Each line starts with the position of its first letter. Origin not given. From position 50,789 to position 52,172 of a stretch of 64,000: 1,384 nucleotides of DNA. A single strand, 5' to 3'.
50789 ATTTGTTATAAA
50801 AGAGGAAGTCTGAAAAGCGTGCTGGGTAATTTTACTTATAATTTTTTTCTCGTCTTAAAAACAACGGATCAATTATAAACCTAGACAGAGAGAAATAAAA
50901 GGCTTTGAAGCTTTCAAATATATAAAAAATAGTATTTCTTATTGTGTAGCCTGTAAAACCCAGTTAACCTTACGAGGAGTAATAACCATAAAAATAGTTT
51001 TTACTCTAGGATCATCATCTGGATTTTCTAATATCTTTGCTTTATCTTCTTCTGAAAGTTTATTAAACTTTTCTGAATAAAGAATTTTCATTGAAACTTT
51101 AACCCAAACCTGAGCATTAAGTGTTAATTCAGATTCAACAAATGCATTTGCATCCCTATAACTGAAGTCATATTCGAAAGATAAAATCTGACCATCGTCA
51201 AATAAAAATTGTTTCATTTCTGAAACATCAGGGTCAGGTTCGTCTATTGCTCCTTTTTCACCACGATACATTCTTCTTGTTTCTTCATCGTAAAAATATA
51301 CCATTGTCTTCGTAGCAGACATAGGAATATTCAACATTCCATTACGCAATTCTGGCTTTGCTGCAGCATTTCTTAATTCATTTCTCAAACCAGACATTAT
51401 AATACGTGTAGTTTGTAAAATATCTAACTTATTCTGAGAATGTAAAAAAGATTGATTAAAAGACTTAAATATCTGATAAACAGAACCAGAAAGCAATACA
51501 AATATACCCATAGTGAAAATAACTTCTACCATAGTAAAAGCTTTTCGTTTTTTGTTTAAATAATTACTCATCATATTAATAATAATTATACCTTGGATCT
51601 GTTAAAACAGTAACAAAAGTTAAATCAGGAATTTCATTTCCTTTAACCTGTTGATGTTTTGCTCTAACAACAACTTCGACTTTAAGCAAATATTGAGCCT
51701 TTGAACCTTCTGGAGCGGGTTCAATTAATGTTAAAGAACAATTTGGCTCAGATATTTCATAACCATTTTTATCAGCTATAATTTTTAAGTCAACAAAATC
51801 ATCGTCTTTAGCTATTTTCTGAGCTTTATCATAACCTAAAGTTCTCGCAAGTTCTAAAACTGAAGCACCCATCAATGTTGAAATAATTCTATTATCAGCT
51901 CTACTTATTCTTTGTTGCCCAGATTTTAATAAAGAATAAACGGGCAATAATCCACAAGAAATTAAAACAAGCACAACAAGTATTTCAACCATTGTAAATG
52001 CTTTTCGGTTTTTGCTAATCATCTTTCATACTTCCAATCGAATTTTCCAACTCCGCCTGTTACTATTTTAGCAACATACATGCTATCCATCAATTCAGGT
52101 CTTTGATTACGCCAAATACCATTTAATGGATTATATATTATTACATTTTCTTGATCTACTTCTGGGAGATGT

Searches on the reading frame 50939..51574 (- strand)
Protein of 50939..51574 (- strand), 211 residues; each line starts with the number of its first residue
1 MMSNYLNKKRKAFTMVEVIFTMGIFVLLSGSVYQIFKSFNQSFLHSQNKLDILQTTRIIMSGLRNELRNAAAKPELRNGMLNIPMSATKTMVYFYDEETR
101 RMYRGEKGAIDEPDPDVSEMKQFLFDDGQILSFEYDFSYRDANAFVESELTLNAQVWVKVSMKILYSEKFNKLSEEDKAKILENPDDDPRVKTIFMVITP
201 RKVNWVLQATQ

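Call 69: search_protein_families(library=ncbifam, proteins=[window:50939-51574:-], max_evalue=0.0001)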
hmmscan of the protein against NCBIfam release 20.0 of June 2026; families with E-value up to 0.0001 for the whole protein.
window:50939-51574:- (211 aa): 1 family
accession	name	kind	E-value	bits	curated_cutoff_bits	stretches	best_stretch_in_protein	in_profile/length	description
NF041002.1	pilin_ComGF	equivalog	5.1e-05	23.5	80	1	11-95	2-84/139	competence type IV pilus minor pilin ComGF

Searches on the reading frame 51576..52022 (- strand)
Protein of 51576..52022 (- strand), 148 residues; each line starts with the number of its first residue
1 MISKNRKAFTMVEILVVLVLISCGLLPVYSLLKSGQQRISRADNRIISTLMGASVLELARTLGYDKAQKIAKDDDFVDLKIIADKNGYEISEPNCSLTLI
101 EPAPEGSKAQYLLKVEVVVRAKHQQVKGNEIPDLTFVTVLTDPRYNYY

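Call 69: search_protein_families(library=ncbifam, proteins=[window:51576-52022:-], max_evalue=0.0001)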
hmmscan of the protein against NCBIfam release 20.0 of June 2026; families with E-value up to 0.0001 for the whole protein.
window:51576-52022:- (148 aa): 1 family
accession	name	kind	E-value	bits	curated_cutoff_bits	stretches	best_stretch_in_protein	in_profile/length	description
TIGR02523.1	type_IV_pilV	equivalog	2.1e-05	25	52.2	1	9-61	4-56/139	type IV pilus modification protein PilV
